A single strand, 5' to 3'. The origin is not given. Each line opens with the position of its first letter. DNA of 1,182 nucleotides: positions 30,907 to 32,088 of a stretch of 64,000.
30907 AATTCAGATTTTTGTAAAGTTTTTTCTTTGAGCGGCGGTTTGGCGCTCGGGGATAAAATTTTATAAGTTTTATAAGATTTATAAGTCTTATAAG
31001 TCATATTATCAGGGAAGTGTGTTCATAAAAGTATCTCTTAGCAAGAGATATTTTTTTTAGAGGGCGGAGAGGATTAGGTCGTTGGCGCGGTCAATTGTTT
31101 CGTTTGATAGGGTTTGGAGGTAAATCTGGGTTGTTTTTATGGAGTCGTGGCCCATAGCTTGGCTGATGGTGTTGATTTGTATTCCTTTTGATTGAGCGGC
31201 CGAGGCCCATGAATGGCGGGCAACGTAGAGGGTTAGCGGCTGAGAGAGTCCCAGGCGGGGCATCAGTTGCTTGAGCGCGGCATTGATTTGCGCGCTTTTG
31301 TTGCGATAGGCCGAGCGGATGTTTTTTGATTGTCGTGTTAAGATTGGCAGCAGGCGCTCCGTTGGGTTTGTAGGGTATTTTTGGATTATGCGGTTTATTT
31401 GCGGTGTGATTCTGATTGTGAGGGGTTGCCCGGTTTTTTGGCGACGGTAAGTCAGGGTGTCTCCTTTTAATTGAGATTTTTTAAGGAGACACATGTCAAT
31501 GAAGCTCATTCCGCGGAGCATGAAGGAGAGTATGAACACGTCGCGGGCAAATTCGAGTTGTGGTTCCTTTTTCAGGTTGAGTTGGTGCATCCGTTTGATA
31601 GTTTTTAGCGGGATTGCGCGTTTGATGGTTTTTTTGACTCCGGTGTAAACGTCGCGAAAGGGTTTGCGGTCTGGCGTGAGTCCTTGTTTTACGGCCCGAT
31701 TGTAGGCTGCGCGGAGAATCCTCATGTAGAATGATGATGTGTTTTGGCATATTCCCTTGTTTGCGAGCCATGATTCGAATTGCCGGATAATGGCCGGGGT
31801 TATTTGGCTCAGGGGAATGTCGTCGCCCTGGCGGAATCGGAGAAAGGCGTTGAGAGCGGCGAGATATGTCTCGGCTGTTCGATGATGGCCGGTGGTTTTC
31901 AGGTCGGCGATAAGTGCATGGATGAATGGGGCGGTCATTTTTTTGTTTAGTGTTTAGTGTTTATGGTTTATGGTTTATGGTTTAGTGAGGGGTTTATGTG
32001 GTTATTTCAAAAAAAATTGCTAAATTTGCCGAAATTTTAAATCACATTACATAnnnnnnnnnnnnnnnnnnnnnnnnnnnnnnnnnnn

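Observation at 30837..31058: Phase-variable (invertible) capsule promoter flanked by perfect 29-bp inverted repeats and abutting its tyrosine recombinase; ON in this assembly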

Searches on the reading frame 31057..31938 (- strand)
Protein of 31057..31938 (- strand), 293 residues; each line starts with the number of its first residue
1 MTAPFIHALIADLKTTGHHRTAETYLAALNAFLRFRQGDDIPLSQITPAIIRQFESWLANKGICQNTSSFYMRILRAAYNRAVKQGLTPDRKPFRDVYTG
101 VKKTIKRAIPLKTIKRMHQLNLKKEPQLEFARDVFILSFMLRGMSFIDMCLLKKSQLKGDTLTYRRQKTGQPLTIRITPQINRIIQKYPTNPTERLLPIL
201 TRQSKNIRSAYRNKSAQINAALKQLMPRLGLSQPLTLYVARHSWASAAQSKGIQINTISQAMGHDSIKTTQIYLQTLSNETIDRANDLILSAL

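Call 4: search_protein_families(library=pfam, proteins=[window:31057-31938:-])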
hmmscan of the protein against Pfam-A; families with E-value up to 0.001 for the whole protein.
window:31057-31938:- (293 aa): 3 families
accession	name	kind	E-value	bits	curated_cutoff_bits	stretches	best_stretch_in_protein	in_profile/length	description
PF13102.12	Phage_int_SAM_5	-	1.4e-20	73.9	22.3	1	5-90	5-90/98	Phage integrase SAM-like domain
PF00589.27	Phage_integrase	-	4.2e-11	43.4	27.1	1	148-276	40-168/172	Phage integrase family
PF13495.12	Phage_int_SAM_4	-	5.2e-05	24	27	1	19-85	16-81/85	Phage integrase, N-terminal SAM-like domain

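Call 5: search_protein_families(library=ncbifam, proteins=[window:31057-31938:-])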
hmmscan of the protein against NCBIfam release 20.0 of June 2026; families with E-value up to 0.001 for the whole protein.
window:31057-31938:- (293 aa): 8 families
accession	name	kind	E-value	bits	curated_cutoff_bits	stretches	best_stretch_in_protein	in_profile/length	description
NF040815.2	recomb_XerA_Arch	equivalog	3.4e-18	66.2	220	1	19-279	14-257/263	site-specific tyrosine recombinase/integron integrase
TIGR02224.1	recomb_XerC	equivalog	9.4e-17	61.3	335.15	1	19-275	15-276/295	tyrosine recombinase XerC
TIGR02225.1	recomb_XerD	equivalog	1e-15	57.8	329.6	1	18-282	14-279/290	site-specific tyrosine recombinase XerD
TIGR02249.1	integrase_gron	subfamily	4.4e-12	46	265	1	214-278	238-302/315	integron integrase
NF001399.0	PRK00283.1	subfamily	9.2e-12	44.8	279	1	5-277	12-284/300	tyrosine recombinase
NF011946.0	PRK15417.1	equivalog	1.6e-07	30.9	435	1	218-278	257-317/337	integron integrase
NF003462.0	PRK05084.1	equivalog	3.5e-05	22.7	267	1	132-282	196-350/360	tyrosine recombinase XerS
NF002331.0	PRK01287.1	subfamily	0.00072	18.6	371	0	222-275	257-311/365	site-specific tyrosine recombinase XerC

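Call 11: find_encoding_contigs(protein=window:31057-31938:-, flank=6000, max_places=10)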
Protein window:31057-31938:- (293 aa): 14 contigs read that carry it; 10 places shown.
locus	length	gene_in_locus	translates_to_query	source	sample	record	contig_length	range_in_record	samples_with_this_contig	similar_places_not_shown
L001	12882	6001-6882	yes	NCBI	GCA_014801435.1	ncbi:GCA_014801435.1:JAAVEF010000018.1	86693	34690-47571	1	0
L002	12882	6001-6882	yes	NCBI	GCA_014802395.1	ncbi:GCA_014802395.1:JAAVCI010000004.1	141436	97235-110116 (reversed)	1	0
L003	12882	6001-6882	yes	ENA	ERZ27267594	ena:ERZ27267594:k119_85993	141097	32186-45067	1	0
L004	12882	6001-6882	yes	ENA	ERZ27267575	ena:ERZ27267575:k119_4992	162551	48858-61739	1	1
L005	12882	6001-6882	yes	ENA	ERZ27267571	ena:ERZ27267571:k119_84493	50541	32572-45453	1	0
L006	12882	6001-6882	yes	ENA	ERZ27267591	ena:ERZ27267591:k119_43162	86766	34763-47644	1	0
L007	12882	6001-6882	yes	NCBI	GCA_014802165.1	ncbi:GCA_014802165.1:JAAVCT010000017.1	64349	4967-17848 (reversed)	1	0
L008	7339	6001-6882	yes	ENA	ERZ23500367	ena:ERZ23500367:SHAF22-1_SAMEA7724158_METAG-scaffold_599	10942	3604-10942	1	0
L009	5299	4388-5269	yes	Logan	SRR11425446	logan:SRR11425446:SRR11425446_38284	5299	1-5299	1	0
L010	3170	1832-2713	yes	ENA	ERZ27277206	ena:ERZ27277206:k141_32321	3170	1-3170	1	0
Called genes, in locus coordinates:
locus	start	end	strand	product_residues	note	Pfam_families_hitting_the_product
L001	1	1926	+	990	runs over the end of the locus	PF00072:Response_reg (faint), PF01326:PPDK_N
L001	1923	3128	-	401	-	PF17125:Methyltr_RsmF_N, PF01189:Methyltr_RsmB-F, PF13636:Methyltranf_PUA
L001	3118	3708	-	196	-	-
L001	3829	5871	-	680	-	PF05649:Peptidase_M13_N, PF01431:Peptidase_M13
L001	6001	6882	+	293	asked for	PF13102:Phage_int_SAM_5, PF00589:Phage_integrase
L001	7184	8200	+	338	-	-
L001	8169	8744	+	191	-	-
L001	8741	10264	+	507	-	PF01943:Polysacc_synt, PF13440:Polysacc_synt_3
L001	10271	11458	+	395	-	PF12797:Fer4_2 (faint), PF12838:Fer4_7, PF13183:Fer4_8 (faint), PF13187:Fer4_9 (weak), PF14697:Fer4_21 (weak), PF00037:Fer4 (weak), PF12837:Fer4_6 (weak), PF04432:FrhB_FdhB_C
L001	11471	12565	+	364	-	PF04230:PS_pyruv_trans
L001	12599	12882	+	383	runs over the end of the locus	PF02350:Epimerase_2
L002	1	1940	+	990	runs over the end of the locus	PF00072:Response_reg (faint), PF01326:PPDK_N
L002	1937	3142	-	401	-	PF17125:Methyltr_RsmF_N, PF01189:Methyltr_RsmB-F, PF13636:Methyltranf_PUA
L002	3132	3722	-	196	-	-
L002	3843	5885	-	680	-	PF05649:Peptidase_M13_N, PF01431:Peptidase_M13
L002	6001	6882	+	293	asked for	PF13102:Phage_int_SAM_5, PF00589:Phage_integrase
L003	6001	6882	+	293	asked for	PF13102:Phage_int_SAM_5, PF00589:Phage_integrase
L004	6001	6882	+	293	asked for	PF13102:Phage_int_SAM_5, PF00589:Phage_integrase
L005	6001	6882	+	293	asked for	PF13102:Phage_int_SAM_5, PF00589:Phage_integrase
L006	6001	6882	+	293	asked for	PF13102:Phage_int_SAM_5, PF00589:Phage_integrase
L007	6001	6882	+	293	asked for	PF13102:Phage_int_SAM_5, PF00589:Phage_integrase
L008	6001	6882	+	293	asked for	PF13102:Phage_int_SAM_5, PF00589:Phage_integrase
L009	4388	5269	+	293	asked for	PF13102:Phage_int_SAM_5, PF00589:Phage_integrase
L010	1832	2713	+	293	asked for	PF13102:Phage_int_SAM_5, PF00589:Phage_integrase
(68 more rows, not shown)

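Call 14: find_homologous_proteins(query=window:31057-31938:-)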
Query window:31057-31938:- (293 aa): 7369 proteins with E <= 0.001 among 8000 candidates; the best 120 are listed.
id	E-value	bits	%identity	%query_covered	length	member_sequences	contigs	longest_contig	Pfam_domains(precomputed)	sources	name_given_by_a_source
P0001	2.0e-185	632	99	100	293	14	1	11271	PF13102.13,PF00589.28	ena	-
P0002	8.7e-124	430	-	-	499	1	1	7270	PF13102.13,PF00589.28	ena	-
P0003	5.9e-120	418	-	-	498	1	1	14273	PF13102.13,PF00589.28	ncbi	-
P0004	1.1e-111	390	62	99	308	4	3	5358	PF13102.13,PF00589.28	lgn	-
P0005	1.2e-103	364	61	99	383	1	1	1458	PF13495.13,PF13102.13,PF00589.28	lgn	-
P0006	2.4e-102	360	57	99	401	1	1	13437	PF13102.13,PF00589.28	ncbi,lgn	-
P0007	4.7e-102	359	58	99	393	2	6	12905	PF13102.13,PF00589.28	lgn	-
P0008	1.7e-97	344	55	99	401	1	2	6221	PF13102.13,PF00589.28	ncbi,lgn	-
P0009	2.0e-97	344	54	99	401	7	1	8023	PF13102.13,PF00589.28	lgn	-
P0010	3.3e-97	343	53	99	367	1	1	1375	PF13102.13,PF00589.28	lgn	-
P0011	8.3e-97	342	54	99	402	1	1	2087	PF13102.13,PF00589.28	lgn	-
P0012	3.7e-96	340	54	99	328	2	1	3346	PF13495.13,PF13102.13,PF00589.28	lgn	-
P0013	4.3e-96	339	55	99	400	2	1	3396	PF13102.13,PF00589.28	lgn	-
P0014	4.5e-96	339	54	99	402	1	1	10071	PF13102.13,PF00589.28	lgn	-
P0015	7.4e-96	339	52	99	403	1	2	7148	PF13102.13,PF00589.28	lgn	-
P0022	2.8e-95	337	54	99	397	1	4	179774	PF13102.13,PF00589.28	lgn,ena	-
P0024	3.0e-95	337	55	99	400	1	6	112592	PF13102.13,PF00589.28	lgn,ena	-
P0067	3.7e-94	333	54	99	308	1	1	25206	PF13102.13,PF00589.28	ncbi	-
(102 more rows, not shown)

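Call 16: find_encoding_contigs(protein=P0004, flank=4000, max_places=3)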
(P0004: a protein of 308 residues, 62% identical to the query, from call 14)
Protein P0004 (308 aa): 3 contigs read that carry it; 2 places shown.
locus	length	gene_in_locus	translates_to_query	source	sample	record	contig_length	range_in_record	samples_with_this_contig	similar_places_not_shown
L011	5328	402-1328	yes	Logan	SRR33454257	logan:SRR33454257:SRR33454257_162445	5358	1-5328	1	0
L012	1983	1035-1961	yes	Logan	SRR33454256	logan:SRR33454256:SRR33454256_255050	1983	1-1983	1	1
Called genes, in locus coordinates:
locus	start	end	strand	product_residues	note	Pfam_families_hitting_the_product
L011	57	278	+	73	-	-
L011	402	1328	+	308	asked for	PF13102:Phage_int_SAM_5, PF00589:Phage_integrase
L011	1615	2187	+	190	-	-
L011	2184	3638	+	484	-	PF01943:Polysacc_synt, PF13440:Polysacc_synt_3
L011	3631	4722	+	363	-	PF04055:Radical_SAM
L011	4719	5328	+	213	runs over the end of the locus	?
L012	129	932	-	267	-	PF23023:Anti-Pycsar_Apyc1, PF00753:Lactamase_B (weak), PF12706:Lactamase_B_2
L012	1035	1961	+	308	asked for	PF13102:Phage_int_SAM_5, PF00589:Phage_integrase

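Call 17: find_encoding_contigs(protein=P0067, flank=4000, max_places=3)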
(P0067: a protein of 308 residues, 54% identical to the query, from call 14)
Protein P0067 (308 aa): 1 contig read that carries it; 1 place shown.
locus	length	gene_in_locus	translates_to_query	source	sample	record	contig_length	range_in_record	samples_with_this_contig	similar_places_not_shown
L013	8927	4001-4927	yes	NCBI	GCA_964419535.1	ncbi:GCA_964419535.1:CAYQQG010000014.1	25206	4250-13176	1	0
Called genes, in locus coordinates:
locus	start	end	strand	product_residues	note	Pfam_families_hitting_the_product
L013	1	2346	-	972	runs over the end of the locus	PF04326:SLFN_AlbA_2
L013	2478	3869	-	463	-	PF09903:DUF2130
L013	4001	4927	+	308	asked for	PF13102:Phage_int_SAM_5, PF00589:Phage_integrase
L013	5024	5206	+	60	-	-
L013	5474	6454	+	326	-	PF00656:Peptidase_C14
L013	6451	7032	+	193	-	-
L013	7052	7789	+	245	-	-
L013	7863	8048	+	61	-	-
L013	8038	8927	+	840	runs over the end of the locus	PF13424:TPR_12 (weak), PF12770:CHAT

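Call 29: search_protein_families(library=ncbifam, proteins=[window:31057-31938:-], max_evalue=10)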
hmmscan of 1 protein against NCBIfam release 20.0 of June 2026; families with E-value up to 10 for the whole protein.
window:31057-31938:- (293 aa): 10 families
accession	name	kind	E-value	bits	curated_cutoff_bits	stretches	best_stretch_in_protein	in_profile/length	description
NF040815.2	recomb_XerA_Arch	equivalog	3.4e-18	66.2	220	1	19-279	14-257/263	site-specific tyrosine recombinase/integron integrase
TIGR02224.1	recomb_XerC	equivalog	9.4e-17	61.3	335.15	1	19-275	15-276/295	tyrosine recombinase XerC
TIGR02225.1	recomb_XerD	equivalog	1e-15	57.8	329.6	1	18-282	14-279/290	site-specific tyrosine recombinase XerD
TIGR02249.1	integrase_gron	subfamily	4.4e-12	46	265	2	214-278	238-302/315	integron integrase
NF001399.0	PRK00283.1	subfamily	9.2e-12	44.8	279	1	5-277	12-284/300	tyrosine recombinase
NF011946.0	PRK15417.1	equivalog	1.6e-07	30.9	435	1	218-278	257-317/337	integron integrase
NF003462.0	PRK05084.1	equivalog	3.5e-05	22.7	267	1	132-282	196-350/360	tyrosine recombinase XerS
NF002331.0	PRK01287.1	subfamily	0.00072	18.6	371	1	222-275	257-311/365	site-specific tyrosine recombinase XerC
NF040693.1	recomb_GmtY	equivalog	0.0066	15.7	340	1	236-280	392-436/441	gamma-mobile-trio recombinase GmtY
NF041502.1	integrase_1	equivalog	0.045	12.5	350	1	214-285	298-368/484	site-specific integrase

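Call 30: search_solved_structures(query=window:31057-31938:-, max_evalue=0.001)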
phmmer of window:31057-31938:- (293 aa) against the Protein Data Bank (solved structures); distinct sequences matched with E-value up to 0.001: 3.
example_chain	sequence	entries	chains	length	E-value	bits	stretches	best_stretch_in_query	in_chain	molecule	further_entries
5hxy_A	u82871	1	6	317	2.2e-07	33.7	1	215-275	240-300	Tyrosine recombinase XerA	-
2a3v_A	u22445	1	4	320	7.6e-07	32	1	203-278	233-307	site-specific recombinase IntI4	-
4a8e_A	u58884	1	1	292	2.9e-05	26.8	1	129-277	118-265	PROBABLE TYROSINE RECOMBINASE XERC-LIKE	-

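Call 36: find_encoding_contigs(protein=P0022, flank=4000, max_places=2)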
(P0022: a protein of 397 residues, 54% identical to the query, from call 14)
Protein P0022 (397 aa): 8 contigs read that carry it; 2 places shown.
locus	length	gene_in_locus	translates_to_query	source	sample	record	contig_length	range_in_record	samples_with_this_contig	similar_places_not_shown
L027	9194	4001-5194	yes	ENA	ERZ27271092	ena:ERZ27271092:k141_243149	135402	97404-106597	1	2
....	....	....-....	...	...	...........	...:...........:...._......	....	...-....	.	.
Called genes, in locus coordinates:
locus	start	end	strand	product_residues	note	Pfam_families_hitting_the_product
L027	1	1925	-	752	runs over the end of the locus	PF01384:PHO4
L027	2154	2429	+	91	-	PF13740:ACT_6, PF13840:ACT_7 (weak), PF01842:ACT, PF22629:ACT_AHAS_ss (weak)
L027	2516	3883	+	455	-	PF05167:DUF711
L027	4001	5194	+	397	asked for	PF13102:Phage_int_SAM_5, PF00589:Phage_integrase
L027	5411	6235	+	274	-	PF00535:Glycos_transf_2, PF13641:Glyco_tranf_2_3 (weak), PF10111:Glyco_tranf_2_2 (faint), PF02709:Glyco_transf_7C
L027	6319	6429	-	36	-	-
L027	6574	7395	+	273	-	PF00535:Glycos_transf_2, PF13641:Glyco_tranf_2_3, PF10111:Glyco_tranf_2_2 (faint), PF02709:Glyco_transf_7C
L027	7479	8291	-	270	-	PF00657:Lipase_GDSL, PF13472:Lipase_GDSL_2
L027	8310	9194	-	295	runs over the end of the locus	PF01223:Endonuclease_NS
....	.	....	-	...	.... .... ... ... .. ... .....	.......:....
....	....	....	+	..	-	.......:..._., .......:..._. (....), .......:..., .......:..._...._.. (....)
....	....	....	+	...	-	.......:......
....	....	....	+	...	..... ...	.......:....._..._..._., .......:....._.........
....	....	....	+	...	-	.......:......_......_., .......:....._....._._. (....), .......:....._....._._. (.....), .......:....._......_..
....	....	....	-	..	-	-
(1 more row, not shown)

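Call 37: find_encoding_contigs(protein=P0024, flank=4000, max_places=2)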
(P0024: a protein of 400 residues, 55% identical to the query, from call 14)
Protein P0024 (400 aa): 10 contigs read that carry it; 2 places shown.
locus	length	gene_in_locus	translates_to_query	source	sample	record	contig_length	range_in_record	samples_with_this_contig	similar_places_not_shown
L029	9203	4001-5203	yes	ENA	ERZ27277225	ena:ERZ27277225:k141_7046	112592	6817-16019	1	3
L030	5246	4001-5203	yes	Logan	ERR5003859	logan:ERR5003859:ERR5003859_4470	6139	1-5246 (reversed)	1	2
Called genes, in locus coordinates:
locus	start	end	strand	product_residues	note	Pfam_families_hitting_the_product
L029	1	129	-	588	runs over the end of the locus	PF06580:His_kinase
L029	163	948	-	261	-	-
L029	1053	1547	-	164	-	PF13302:Acetyltransf_3, PF13420:Acetyltransf_4, PF00583:Acetyltransf_1, PF13673:Acetyltransf_10 (weak), PF13508:Acetyltransf_7, PF08445:FR47 (weak)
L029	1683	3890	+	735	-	PF00403:HMA, PF00122:E1-E2_ATPase, PF00702:Hydrolase, PF08282:Hydrolase_3 (weak)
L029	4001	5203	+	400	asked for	PF13102:Phage_int_SAM_5, PF00589:Phage_integrase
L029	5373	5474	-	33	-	-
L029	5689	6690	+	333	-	-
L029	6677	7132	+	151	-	-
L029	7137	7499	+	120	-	-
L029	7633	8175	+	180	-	PF13302:Acetyltransf_3, PF13420:Acetyltransf_4, PF13523:Acetyltransf_8, PF00583:Acetyltransf_1 (weak)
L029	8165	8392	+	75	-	-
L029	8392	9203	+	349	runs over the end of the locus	PF08545:ACP_syn_III, PF08541:ACP_syn_III_C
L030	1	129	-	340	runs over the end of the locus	?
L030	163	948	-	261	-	-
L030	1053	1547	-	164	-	PF13302:Acetyltransf_3, PF13420:Acetyltransf_4, PF00583:Acetyltransf_1, PF13673:Acetyltransf_10 (weak), PF13508:Acetyltransf_7, PF08445:FR47 (weak)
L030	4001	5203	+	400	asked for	PF13102:Phage_int_SAM_5, PF00589:Phage_integrase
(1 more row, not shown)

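Call 38: find_encoding_contigs(protein=P0006, flank=4000, max_places=2)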
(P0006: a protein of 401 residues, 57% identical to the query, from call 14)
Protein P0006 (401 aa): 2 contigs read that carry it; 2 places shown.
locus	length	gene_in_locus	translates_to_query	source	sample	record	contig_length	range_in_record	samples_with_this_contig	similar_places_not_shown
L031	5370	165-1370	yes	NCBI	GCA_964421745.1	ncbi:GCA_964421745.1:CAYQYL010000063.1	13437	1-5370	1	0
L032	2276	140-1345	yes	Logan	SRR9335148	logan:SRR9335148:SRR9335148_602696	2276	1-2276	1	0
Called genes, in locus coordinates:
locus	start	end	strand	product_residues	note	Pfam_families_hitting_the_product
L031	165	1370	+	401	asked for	PF13102:Phage_int_SAM_5, PF00589:Phage_integrase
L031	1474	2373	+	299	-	PF13149:Mfa_like_1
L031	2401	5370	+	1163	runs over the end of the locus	PF13149:Mfa_like_1, PF13306:LRR_5, PF13004:BACON (weak), PF09471:Peptidase_M64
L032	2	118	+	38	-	?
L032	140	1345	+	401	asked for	PF13102:Phage_int_SAM_5, PF00589:Phage_integrase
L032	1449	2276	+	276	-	?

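Call 46: search_protein_families(library=ncbifam, proteins=[L011:1615-2187:+, L029:5689-6690:+, L029:6677-7132:+], max_evalue=1)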
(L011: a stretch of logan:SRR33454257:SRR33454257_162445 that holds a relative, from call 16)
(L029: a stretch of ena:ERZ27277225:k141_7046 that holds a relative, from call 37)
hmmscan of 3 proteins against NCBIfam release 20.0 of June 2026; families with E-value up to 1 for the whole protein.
L011:1615-2187:+ (190 aa): 0 families

L029:5689-6690:+ (333 aa): 7 families
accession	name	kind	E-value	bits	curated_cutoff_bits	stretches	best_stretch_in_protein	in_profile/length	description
NF033644.1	antiterm_UpxY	subfamily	2.1e-18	66.8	100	1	24-159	8-141/164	UpxY family transcription antiterminator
TIGR00922.1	nusG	equivalog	0.00061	19.7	135.7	1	28-152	19-138/172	transcription termination/antitermination protein NusG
TIGR01955.1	RfaH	equivalog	0.014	15.3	144.5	1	39-175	21-151/159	transcription/translation regulatory transformer protein RfaH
NF033641.1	antiterm_LoaP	exception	0.018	15.1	125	1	34-152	20-133/166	antiterminator LoaP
TIGR01080.1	rplX_A_E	equivalog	0.026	14.9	47.65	1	129-193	38-105/116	50S ribosomal protein L24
TIGR00405.1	KOW_elon_Spt5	equivalog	0.051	13.6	69.95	1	132-188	86-141/145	transcription elongation factor Spt5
NF006534.0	PRK09014.1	equivalog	0.17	11.8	124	1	40-171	25-148/162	transcription/translation regulatory transformer protein RfaH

L029:6677-7132:+ (151 aa): 0 families

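Call 49: list_cluster_members(proteins=[window:31060-31938:-, window:29742-30755:-])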
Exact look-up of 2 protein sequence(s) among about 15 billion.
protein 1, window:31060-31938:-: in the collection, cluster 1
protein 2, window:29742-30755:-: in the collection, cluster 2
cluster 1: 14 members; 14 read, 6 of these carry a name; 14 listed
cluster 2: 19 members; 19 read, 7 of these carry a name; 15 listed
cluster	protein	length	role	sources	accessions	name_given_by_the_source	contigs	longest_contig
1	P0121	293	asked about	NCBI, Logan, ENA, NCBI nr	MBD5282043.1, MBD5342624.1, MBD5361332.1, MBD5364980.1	MAG: site-specific integrase [Bacteroides sp.] | site-specific integrase [Bacteroides sp.]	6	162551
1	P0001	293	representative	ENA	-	-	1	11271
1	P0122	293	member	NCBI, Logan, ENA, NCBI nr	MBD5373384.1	MAG: site-specific integrase [Bacteroides sp.] | site-specific integrase [Bacteroides sp.]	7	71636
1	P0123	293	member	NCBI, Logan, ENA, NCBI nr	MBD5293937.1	MAG: site-specific integrase [Bacteroides sp.] | site-specific integrase [Bacteroides sp.]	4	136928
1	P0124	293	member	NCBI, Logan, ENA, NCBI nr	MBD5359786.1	MAG: site-specific integrase [Bacteroides sp.] | site-specific integrase [Bacteroides sp.]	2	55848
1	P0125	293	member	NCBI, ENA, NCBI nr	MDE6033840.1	MAG: site-specific integrase [Muribaculaceae bacterium] | site-specific integrase [Muribaculaceae bacterium]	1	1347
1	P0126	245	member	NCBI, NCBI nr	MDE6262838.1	MAG: site-specific integrase, partial [Muribaculaceae bacterium] | site-specific integrase [Muribaculaceae bacterium]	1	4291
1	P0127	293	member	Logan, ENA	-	-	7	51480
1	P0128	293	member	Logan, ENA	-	-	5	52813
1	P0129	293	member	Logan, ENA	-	-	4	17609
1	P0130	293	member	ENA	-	-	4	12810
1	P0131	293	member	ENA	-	-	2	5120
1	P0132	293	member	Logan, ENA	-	-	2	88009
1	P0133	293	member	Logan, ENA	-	-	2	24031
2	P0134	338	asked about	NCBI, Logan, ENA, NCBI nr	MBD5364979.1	MAG: hypothetical protein HDR79_08555 [Bacteroides sp.] | hypothetical protein [Bacteroides sp.]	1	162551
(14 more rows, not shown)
